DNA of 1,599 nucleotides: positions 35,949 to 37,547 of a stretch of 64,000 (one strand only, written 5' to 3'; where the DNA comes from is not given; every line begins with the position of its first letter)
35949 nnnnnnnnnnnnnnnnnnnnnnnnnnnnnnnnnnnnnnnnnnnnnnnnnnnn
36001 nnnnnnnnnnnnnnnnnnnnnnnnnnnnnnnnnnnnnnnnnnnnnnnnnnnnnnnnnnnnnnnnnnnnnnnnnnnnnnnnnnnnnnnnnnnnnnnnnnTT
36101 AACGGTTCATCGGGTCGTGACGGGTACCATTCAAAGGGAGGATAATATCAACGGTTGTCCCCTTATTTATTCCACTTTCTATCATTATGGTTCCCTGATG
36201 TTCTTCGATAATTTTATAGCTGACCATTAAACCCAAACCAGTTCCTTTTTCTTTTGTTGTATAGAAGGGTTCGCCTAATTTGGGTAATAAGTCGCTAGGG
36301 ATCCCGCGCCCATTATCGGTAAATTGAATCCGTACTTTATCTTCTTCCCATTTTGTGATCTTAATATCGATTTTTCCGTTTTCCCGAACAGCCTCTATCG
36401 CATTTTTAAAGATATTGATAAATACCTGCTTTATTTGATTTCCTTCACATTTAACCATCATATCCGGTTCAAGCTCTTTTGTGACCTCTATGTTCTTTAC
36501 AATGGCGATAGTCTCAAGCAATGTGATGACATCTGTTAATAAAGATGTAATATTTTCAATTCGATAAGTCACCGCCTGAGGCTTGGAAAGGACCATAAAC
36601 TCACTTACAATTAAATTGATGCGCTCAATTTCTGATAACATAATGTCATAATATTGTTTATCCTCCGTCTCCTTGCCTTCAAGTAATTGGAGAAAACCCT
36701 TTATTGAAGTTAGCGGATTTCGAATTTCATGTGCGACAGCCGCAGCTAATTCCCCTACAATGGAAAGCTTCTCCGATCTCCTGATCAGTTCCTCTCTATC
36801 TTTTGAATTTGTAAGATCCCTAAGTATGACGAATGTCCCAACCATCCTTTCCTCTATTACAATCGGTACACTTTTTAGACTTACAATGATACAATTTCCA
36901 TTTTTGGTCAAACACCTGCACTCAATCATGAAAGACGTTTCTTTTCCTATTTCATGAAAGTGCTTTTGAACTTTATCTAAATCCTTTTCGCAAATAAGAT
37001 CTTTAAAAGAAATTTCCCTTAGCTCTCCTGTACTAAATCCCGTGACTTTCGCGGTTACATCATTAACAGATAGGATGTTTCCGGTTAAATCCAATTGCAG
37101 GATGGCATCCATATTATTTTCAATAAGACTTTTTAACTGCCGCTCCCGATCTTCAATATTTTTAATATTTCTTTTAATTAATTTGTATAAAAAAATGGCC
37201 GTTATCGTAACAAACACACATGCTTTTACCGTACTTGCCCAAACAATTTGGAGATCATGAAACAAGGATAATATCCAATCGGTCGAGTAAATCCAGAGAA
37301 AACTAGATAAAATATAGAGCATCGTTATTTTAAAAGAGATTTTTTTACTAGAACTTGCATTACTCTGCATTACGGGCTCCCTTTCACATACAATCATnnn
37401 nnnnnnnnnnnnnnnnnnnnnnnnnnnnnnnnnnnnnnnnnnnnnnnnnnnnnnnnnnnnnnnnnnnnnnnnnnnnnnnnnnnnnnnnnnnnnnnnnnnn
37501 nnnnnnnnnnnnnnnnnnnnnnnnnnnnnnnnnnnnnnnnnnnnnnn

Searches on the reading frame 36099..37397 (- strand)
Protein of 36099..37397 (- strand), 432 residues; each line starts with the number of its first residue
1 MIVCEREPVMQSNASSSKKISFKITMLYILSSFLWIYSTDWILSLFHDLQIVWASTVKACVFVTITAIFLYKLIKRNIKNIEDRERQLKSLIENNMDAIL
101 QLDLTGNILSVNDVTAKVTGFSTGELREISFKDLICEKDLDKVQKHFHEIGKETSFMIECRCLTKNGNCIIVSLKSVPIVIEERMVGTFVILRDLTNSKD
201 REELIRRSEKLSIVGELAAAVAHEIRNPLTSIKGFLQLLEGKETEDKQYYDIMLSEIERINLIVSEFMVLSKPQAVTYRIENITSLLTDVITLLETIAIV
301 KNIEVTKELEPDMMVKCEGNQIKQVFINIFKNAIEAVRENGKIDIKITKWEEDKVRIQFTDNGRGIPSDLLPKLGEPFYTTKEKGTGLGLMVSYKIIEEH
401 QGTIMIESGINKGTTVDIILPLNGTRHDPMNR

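Call 81: search_protein_families(library=pfam, proteins=[window:36099-37397:-], max_evalue=0.00001)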
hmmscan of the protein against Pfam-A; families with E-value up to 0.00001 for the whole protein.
window:36099-37397:- (432 aa): 6 families
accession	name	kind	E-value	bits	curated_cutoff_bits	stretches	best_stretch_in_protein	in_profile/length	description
PF02518.31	HATPase_c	-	2.1e-26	93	26.4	1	320-423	4-110/111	Histidine kinase-, DNA gyrase B-, and HSP90-like ATPase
PF00512.31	HisKA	-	8.3e-18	64.6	26.9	1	215-275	3-65/66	His Kinase A (phospho-acceptor) domain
PF00989.32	PAS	-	5.5e-09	36.5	22.6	1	87-194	2-112/113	PAS fold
PF13426.13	PAS_9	-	8.9e-09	36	27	1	97-196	2-102/103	PAS domain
PF08447.18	PAS_3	-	1.3e-06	29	25.6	1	109-179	2-75/89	PAS fold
PF14598.12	PAS_11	-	4e-06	27.2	25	1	101-176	7-83/109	PAS domain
